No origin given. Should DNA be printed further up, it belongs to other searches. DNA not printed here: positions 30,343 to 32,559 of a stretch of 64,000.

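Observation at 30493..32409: NapH/NosH-like membrane ferredoxin fused to tandem HMA-like domains that lack the metal-binding CxxC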

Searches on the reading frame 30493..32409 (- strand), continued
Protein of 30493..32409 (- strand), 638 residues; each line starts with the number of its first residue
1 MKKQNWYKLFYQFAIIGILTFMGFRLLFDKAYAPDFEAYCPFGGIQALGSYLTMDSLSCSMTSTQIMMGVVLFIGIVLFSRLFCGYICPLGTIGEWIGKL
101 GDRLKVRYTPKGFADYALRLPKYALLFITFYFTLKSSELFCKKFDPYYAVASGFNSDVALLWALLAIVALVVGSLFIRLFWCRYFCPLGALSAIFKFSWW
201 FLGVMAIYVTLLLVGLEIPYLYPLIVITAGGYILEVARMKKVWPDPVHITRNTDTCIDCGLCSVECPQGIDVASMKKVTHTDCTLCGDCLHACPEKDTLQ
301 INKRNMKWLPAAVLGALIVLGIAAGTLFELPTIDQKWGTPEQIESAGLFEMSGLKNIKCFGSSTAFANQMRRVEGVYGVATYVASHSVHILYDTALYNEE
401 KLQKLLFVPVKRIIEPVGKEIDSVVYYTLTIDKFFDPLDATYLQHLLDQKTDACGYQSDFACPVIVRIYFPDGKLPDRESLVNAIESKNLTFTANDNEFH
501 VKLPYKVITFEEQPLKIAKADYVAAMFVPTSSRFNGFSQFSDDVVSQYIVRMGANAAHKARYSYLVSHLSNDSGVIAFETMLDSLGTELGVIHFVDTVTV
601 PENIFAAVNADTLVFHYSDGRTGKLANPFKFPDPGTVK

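Call 29: predict_structure(alignment_id=A2)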
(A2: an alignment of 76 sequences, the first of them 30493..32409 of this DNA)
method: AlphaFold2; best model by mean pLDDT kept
length: 638 residues; sequences in the alignment: 76
mean_pLDDT: 82.3   pTM: 0.62
mean pLDDT of the five models: 82.3, 80.1, 77.3, 77.0, 76.8
residues with pLDDT >= 90: 175; 70-90: 379; 50-70: 78; < 50: 6
segments of 3 or more residues with pLDDT < 50: 357-361
pLDDT, mean of each block of 10 residues (from residue 1): 75 86 77 62 72 63 73 77 77 84 85 90 88 66 57 57 79 87 86 85 92 90 93 88 75 73 81 83 81 80 85 88 80 82 89 55 66 86 77 88 77 84 92 73 90 90 86 91 89 78 85 90 89 91 92 87 93 95 87 94 95 85 91 92
secondary structure, 60 per line:
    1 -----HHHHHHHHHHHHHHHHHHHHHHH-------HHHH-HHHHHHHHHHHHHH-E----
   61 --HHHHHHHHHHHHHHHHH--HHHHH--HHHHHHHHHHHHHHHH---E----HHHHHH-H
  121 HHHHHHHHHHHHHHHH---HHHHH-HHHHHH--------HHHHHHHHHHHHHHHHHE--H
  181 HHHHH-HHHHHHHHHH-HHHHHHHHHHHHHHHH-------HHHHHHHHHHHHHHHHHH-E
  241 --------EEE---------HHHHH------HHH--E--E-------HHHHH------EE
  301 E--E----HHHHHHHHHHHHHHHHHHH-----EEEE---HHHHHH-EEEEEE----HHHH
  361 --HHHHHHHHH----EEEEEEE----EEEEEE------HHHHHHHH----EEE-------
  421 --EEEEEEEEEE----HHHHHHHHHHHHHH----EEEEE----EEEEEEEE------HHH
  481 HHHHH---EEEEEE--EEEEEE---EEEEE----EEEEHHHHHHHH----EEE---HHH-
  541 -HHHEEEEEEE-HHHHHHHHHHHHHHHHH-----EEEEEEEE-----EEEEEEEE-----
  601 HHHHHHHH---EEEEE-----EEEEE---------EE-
elements in order: H6-28 H36-39 H41-54 H63-79 H82-86 H89-104 H113-118 H120-136 H140-144 H146-151 H160-176 H180-185 H187-196 H198-213 H221-238 E249-251 H261-265 H288-292 E299-301 H309-327 E333-336 H340-345 E347-352 H357-360 H363-371 E376-382 E387-392 H399-406 E411-413 E423-432 H437-450 E455-459 E464-471 H478-485 E489-494 E497-502 E506-510 E515-518 H519-526 E531-533 E545-551 H553-569 E575-582 E588-595 H601-608 E612-616 E622-626

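Call 34: search_protein_families(library=pfam, proteins=[L018:9552-9845:+, L018:11993-14149:-, L018:14551-14925:+, L018:14945-15421:+, L018:15434-17557:+, L018:17563-17868:+, L018:17889-18506:+, L018:18503-19129:+, L018:19443-20267:+, L018:6394-9555:+], max_evalue=0.001)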
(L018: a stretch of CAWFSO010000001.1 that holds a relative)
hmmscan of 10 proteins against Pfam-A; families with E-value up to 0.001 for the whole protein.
L018:9552-9845:+ (97 aa): 1 family
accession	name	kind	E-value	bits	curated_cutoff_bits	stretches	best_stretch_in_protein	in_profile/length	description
PF00543.27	P-II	-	3e-06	27.9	25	1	1-96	1-95/102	Nitrogen regulatory protein P-II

L018:11993-14149:- (718 aa): 10 families
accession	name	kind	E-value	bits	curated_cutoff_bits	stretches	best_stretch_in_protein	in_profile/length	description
PF00009.33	GTP_EFTU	-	1e-35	123.5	26.5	1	9-277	3-187/188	Elongation factor Tu GTP binding domain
PF03764.24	EFG_IV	-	2.3e-30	105.3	24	2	538-617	41-120/121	Elongation factor G, domain IV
PF00679.30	EFG_C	-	1.2e-28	99.4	27.9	1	621-706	2-88/89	Elongation factor G C-terminus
PF14492.12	EFG_III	-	5.1e-20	71.7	27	1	395-466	1-72/75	Elongation Factor G, domain III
PF22042.2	EF-G_D2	-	5e-13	49.4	27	1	300-382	1-82/84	Elongation factor G domain 2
PF01926.29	MMR_HSR1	-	2e-05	25.1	21.9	1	12-134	2-112/113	50S ribosome-binding GTPase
PF03144.31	GTP_EFTU_D2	-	5e-05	24.1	30.3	1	315-377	1-68/73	Elongation factor Tu domain 2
PF10662.15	PduV-EutP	-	0.00016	22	21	0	10-29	2-21/143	Ethanolamine utilisation - propanediol utilisation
PF02421.24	FeoB_N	-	0.00024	21.1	27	0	11-161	2-141/156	Ferrous iron transport protein B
PF00005.33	ABC_tran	-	0.00076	20.5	25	0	11-59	13-59/137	ABC transporter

L018:14551-14925:+ (124 aa): 1 family
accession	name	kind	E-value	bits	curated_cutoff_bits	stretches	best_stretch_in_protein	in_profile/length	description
PF00164.32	Ribosom_S12_S23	-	6.8e-42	142.1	22.3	1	18-123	2-109/110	Ribosomal protein S12/S23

L018:14945-15421:+ (158 aa): 1 family
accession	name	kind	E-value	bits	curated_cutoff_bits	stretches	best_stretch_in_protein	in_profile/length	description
PF00177.27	Ribosomal_S7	-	6.2e-59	198.3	24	1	1-151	1-148/148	Ribosomal protein S7p/S5e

L018:15434-17557:+ (707 aa): 7 families
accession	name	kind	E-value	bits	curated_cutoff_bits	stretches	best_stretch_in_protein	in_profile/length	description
PF00009.33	GTP_EFTU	-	4.1e-62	209.5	26.5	1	14-292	2-188/188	Elongation factor Tu GTP binding domain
PF03764.24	EFG_IV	-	5.1e-37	126.8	24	1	489-608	1-120/121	Elongation factor G, domain IV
PF14492.12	EFG_III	-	5.9e-32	110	27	1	414-486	1-73/75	Elongation Factor G, domain III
PF00679.30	EFG_C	-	4.8e-28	97.5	27.9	1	611-697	1-88/89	Elongation factor G C-terminus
PF03144.31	GTP_EFTU_D2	-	6e-21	75.1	30.3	1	334-401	1-73/73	Elongation factor Tu domain 2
PF22042.2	EF-G_D2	-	3e-17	62.9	27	1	319-402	1-83/84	Elongation factor G domain 2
PF16658.11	RF3_C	-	2.8e-06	27.6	40.1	1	419-503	11-95/132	Class II release factor RF3, C-terminal domain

L018:17563-17868:+ (101 aa): 1 family
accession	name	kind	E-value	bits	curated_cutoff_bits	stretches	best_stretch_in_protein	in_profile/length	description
PF00338.27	Ribosomal_S10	-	3.2e-37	127.2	21.2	1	6-100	1-98/98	Ribosomal protein S10p/S20e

L018:17889-18506:+ (205 aa): 1 family
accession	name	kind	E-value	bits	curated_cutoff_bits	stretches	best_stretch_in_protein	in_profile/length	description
PF00297.29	Ribosomal_L3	-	9.6e-14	51.6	22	1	99-178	210-286/369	Ribosomal protein L3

L018:18503-19129:+ (208 aa): 1 family
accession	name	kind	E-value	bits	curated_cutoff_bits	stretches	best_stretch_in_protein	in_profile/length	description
PF00573.27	Ribosomal_L4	-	4.4e-66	222.6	25.8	1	18-205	1-188/190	Ribosomal protein L4/L1 family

L018:19443-20267:+ (274 aa): 2 families
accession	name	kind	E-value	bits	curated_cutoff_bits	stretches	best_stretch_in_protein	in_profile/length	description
PF03947.24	Ribosomal_L2_C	-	8.7e-55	184.6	33.7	1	126-248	2-125/126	Ribosomal Proteins L2, C-terminal domain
PF00181.30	Ribosomal_L2_N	-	1.4e-34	118.4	23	1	42-118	1-77/77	Ribosomal Proteins L2, RNA binding N-terminal domain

L018:6394-9555:+ (1053 aa): 3 families
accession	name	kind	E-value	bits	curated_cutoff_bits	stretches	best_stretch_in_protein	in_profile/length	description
PF00873.25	ACR_tran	-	1e-262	874.7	28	1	4-1021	2-1020/1021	AcrB/AcrD/AcrF family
PF03176.21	MMPL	-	8.2e-21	74.7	20.5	2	333-500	145-318/333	MMPL family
PF02355.23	SecD_SecF_C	-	1.4e-05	25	20.5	0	868-1010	35-175/189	Protein export membrane protein SecD/SecF, C-terminal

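Call 35: search_protein_families(library=pfam, proteins=[L075:4881-5258:+, L075:5265-7295:+, L075:7520-8341:+, L075:8442-9101:+, L075:9112-9852:+, L075:12054-13718:+, L075:13864-14688:-, L075:14651-15520:-, L075:15826-16368:+, L075:16384-17604:+], max_evalue=0.001)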
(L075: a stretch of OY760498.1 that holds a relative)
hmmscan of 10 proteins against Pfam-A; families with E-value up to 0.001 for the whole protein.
L075:4881-5258:+ (125 aa): 1 family
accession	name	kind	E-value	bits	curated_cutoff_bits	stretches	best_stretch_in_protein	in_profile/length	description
PF02410.21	RsfS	-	1.3e-27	96.3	21.6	1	16-113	2-98/98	Ribosomal silencing factor during starvation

L075:5265-7295:+ (676 aa): 10 families
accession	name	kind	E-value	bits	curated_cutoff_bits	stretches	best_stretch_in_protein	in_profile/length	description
PF01434.24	Peptidase_M41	-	9.6e-66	221.7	29.9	1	461-644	2-191/191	Peptidase family M41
PF00004.35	AAA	-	1.6e-47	161.7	21.2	1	247-379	2-130/131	ATPase family associated with various cellular activities (AAA)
PF17862.7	AAA_lid_3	-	9.6e-15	54.3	27.2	1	402-445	1-44/45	AAA+ lid domain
PF06480.20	FtsH_ext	-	2e-07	31.6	25.5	1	35-136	3-93/103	FtsH Extracellular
PF20720.3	nSTAND3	-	4.5e-05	23.6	27.2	1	247-394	21-153/155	Novel STAND NTPase 3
PF06068.19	TIP49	-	5.2e-05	23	23.8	1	203-279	17-88/347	TIP49 P-loop domain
PF07728.20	AAA_5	-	5.4e-05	23.7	22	1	247-360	3-125/139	AAA domain (dynein-related subfamily)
PF13401.12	AAA_22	-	0.0003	21.5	27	0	247-272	9-37/130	AAA domain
PF13191.12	AAA_16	-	0.00037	21.5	32.6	0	244-267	25-48/167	AAA ATPase domain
PF05496.18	RuvB_N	-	0.0009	19.5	27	0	245-314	35-96/159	Holliday junction DNA helicase RuvB P-loop domain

L075:7520-8341:+ (273 aa): 1 family
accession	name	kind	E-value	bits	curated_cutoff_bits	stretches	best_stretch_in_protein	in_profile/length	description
PF01148.25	CTP_transf_1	-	7.9e-61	206.6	24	1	6-272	2-264/264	Cytidylyltransferase family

L075:8442-9101:+ (219 aa): 1 family
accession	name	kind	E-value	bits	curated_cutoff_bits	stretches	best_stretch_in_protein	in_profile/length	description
PF02666.20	PS_Dcarbxylase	-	3.7e-38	131.6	22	1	50-216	4-197/198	Phosphatidylserine decarboxylase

L075:9112-9852:+ (246 aa): 1 family
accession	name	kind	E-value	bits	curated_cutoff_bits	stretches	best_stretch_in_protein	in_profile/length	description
PF01066.26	CDP-OH_P_transf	-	1.6e-19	71.3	22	1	5-181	2-149/152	CDP-alcohol phosphatidyltransferase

L075:12054-13718:+ (554 aa): 4 families
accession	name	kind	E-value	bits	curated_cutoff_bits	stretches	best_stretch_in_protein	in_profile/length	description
PF00733.27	Asn_synthase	-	1.4e-92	311.6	21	2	212-366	2-142/354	Asparagine synthase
PF13537.11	GATase_7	-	1.1e-42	145.3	25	1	48-165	1-121/123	Glutamine amidotransferase domain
PF13522.11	GATase_6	-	1.1e-38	132.6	27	1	33-161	1-130/130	Glutamine amidotransferase domain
PF12481.13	DUF3700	-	4e-09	36.7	27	1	115-198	126-208/228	Aluminium induced protein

L075:13864-14688:- (274 aa): 2 families
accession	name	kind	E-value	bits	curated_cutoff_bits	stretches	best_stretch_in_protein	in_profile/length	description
PF02457.21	DAC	-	5e-43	145.9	27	1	137-255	2-119/119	DisA bacterial checkpoint controller nucleotide-binding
PF19293.4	CdaA_N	-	5.6e-18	65.3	23.8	1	20-97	3-81/81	CdaA N-terminal transmembrane domain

L075:14651-15520:- (289 aa): 1 family
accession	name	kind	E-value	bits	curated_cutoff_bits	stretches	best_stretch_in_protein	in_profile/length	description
PF00809.28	Pterin_bind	-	1.4e-72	244.7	25.5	1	32-272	1-244/244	Pterin binding enzyme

L075:15826-16368:+ (180 aa): 1 family
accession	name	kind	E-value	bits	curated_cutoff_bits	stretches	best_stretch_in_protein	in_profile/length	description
PF07659.16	DUF1599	-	3.9e-60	200.5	25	2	114-175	1-61/61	Nucleotide modification associated domain 1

L075:16384-17604:+ (406 aa): 1 family
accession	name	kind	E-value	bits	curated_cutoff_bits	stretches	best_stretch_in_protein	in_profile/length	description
PF07291.16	MauE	-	5.6e-19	69.1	27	1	30-160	3-126/128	Methylamine utilisation protein MauE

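Call 52: fold_search(model_id=the predicted structure, library=pdb)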
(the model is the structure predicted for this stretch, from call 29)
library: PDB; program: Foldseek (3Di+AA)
matches with E <= 10: 477; with E <= 0.001: 0
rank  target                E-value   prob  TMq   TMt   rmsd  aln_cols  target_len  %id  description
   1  3mcs_B                2.5e-02  0.54  0.08  0.20  16.9       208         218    8  Crystal structure of Putative monooxygenase (FN1347) from FUSOBACTERIUM NUCLEATUM SUBSP. NUCLEATUM ATCC 25586 at 2.55  (released 2010-05-19)
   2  3mcs_A                3.4e-02  0.47  0.08  0.20  16.9       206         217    8  Crystal structure of Putative monooxygenase (FN1347) from FUSOBACTERIUM NUCLEATUM SUBSP. NUCLEATUM ATCC 25586 at 2.55  (released 2010-05-19)
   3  6csx_A                4.8e-02  0.07  0.08  0.06  30.3       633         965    9  Single particles Cryo-EM structure of AcrB D407A associated with lipid bilayer at 3.0 Angstrom (released 2018-12-05)
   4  8qzl_A                5.5e-02  0.07  0.08  0.06  31.5       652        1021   10  Single particle cryo-EM co-structure of Klebsiella pneumoniae AcrB with the BDM91288 efflux pump inhibitor at 3.42 Ang (released 2024-11-06)
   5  2rml_MODEL_1_A        7.0e-02  0.85  0.09  0.33  14.4       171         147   15  Solution structure of the N-terminal soluble domains of Bacillus subtilis CopA (released 2008-02-26)
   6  6baj_C                7.7e-02  0.05  0.08  0.06  32.2       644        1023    9  Cryo-EM structure of lipid bilayer in the native cell membrane nanoparticles of AcrB (released 2018-12-19)
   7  3f44                  1.9e-01  0.20  0.09  0.22  16.4       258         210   10  Crystal structure of putative monooxygenase (YP_193413.1) from Lactobacillus acidophilus NCFM at 1.55 A resolution (released 2008-11-18)
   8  8dew_A                2.1e-01  0.04  0.09  0.06  32.0       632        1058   11  Cryo-electron microscopy structure of Neisseria gonorrhoeae multidrug efflux pump MtrD with LL-37 complex (released 2022-09-14)
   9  5i5l                  2.7e-01  0.04  0.07  0.08  26.6       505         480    8  The photosensory module (PAS-GAF-PHY) of the bacterial phytochrome Agp1 (AtBphP1) in the Pr form, chromophore modelled w (released 2016-08-03)
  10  3fj2                  3.0e-01  0.23  0.09  0.28  17.7       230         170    9  CRYSTAL STRUCTURE OF A MONOOXYGENASE-LIKE PROTEIN (LIN2316) FROM LISTERIA INNOCUA AT 1.85 A RESOLUTION (released 2009-01-13)
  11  6r27_A                3.1e-01  0.04  0.07  0.08  27.2       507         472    9  Crystallographic superstructure of the photosensory core module (PAS-GAF-PHY) of the bacterial phytochrome Agp1 (AtBph (released 2020-04-01)
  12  8qzl_C                3.1e-01  0.03  0.07  0.05  31.5       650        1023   11  Single particle cryo-EM co-structure of Klebsiella pneumoniae AcrB with the BDM91288 efflux pump inhibitor at 3.42 Ang (released 2024-11-06)
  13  6ylr_B                3.6e-01  0.60  0.11  0.32  14.9       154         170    9  Translation initiation factor 4E in complex with bn7GpppG mRNA 5' cap analog (released 2020-04-15)
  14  3hxg_A                3.6e-01  0.38  0.11  0.31  16.9       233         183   10  Crystal structure of Schistsome eIF4E complexed with m7GpppA and 4E-BP (released 2009-08-25)
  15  2qnd_B                3.6e-01  0.33  0.09  0.31  12.8       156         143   12  Crystal Structure of the KH1-KH2 domains from human Fragile X Mental Retardation Protein (released 2007-11-06)
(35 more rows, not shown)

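Call 60: search_protein_families(library=pfam, proteins=[L038:11970-14339:+, L057:9560-9955:+, L020:1793-2650:+, L055:8287-9045:+, L041:12181-13164:+, L041:10251-12302:+, L043:19-645:-], max_evalue=0.1)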
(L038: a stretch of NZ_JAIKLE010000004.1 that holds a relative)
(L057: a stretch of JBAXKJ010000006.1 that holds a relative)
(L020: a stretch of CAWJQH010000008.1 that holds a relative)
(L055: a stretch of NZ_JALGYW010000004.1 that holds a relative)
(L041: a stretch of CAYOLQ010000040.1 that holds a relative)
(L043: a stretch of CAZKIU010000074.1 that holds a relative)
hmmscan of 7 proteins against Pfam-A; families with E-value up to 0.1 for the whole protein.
L038:11970-14339:+ (789 aa): 6 families
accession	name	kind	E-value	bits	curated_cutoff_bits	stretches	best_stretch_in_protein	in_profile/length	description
PF14870.12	PSII_BNR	-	5.8e-18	65.6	27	2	359-431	7-76/303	Photosynthesis system II assembly factor YCF48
PF15902.12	Sortilin-Vps10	-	1.1e-10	41.4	33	1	569-673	3-115/446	Sortilin, neurotensin receptor 3,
PF02012.26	BNR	-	1.1e-06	28.1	27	0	395-405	2-12/12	BNR/Asp-box repeat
PF13088.12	BNR_2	-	0.00017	21.5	31.4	0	386-435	133-180/277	BNR repeat-like domain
PF18962.6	Por_Secre_tail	-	0.0055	17.4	27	1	738-787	23-74/75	Secretion system C-terminal sorting domain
PF10102.14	DUF2341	-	0.049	14.5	23.4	0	249-288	35-74/84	Domain of unknown function (DUF2341)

L057:9560-9955:+ (131 aa): 1 family
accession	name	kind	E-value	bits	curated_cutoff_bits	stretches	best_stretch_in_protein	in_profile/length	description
PF03530.19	SK_channel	-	0.024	15.1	31.8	1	68-107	42-82/118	Calcium-activated SK potassium channel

L020:1793-2650:+ (285 aa): 3 families
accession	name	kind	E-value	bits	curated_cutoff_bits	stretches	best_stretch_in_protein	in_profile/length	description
PF00801.26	PKD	-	0.0025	18.2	23.5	1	227-262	3-41/80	PKD domain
PF18911.6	PKD_4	-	0.014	15.9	27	1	228-272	10-56/85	PKD domain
PF13573.12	SprB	-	0.021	14.9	28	0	54-72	15-33/37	SprB repeat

L055:8287-9045:+ (252 aa): 3 families
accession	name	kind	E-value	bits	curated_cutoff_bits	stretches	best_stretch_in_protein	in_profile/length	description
PF00121.24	TIM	-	3.9e-92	308.6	20.1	1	4-250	1-243/245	Triosephosphate isomerase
PF11181.13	YflT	-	0.021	15.8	26.2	1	21-83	11-78/99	Heat induced stress protein YflT domain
PF04056.20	Ssl1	-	0.05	13.9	27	1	9-95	75-159/193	Ssl1-like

L041:12181-13164:+ (327 aa): 2 families
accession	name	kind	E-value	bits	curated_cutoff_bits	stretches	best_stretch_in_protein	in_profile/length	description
PF18962.6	Por_Secre_tail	-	1.4e-08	35.3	27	1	247-324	1-75/75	Secretion system C-terminal sorting domain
PF13860.13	FlgD_ig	-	0.028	14.8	27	1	263-314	20-76/79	FlgD Ig-like domain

L041:10251-12302:+ (683 aa): 2 families
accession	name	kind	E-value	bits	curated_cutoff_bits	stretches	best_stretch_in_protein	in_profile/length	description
PF02705.21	K_trans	-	3.6e-153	510.7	24.8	1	23-450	3-442/454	K+ potassium transporter integral membrane domain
PF22776.1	K_trans_C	-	9.3e-10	38.9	24.8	1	477-634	4-145/151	K+ potassium transporter C-terminal domain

L043:19-645:- (208 aa): 1 family
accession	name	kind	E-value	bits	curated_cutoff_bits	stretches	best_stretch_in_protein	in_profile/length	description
PF00581.25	Rhodanese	-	4e-16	59.8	22.2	1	51-143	4-101/102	Rhodanese-like domain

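Call 75: find_homologous_proteins(query=A4, max_evalue=1e-10)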
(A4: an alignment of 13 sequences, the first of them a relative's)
Query A4 (13 sequences) (411 aa, profile of the alignment): 310 proteins with E <= 1e-10 among 8000 candidates; the best 120 are listed.
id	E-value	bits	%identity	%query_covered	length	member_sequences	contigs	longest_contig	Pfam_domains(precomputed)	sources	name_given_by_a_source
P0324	3.3e-191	654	34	99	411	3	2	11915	PF16149.11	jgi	jgi:hypothetical protein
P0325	3.4e-189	647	33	99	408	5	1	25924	PF16149.11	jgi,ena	-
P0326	2.7e-188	644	32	99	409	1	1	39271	PF16149.11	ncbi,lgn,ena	-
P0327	2.9e-188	644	33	99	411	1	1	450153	PF16149.11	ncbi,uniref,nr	ncbi:DUF4857 domain-containing protein [Prolixibacteraceae bacterium Z1-6]|uniref:DUF4857 domain-con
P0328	1.0e-187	642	34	99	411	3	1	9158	PF16149.11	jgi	jgi:hypothetical protein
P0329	5.4e-187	640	28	99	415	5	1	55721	PF16149.11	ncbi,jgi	-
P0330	3.3e-186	637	34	99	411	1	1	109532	PF16149.11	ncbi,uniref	uniref:DUF4857 domain-containing protein n=1 Tax=uncultured Draconibacterium sp. TaxID=1573823 RepID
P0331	4.2e-185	634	34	99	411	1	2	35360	PF16149.11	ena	-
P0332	5.9e-185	633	30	99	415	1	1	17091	PF16149.11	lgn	-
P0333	7.0e-185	633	32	99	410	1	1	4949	PF16149.11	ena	-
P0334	4.6e-184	630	31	99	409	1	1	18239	PF16149.11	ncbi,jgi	-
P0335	8.8e-184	629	30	99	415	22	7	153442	PF16149.11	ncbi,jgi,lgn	jgi:hypothetical protein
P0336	1.1e-183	629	30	99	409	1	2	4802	PF16149.11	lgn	-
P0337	1.3e-182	626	32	99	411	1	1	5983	PF16149.11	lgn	-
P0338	3.1e-182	624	31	99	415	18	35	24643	PF16149.11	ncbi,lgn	-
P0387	5.1e-176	604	35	99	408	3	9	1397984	PF16149.11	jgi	jgi:hypothetical protein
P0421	5.8e-171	587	29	99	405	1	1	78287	PF16149.11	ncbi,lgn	ncbi:MAG: DUF4857 domain-containing protein [Bacteroidota bacterium]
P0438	7.9e-170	583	33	99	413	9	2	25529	PF16149.11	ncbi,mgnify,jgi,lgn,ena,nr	ncbi:MAG TPA: DUF4857 domain-containing protein [Bacteroidetes bacterium]|mgnify:CR=1 FL=1|nr:DUF485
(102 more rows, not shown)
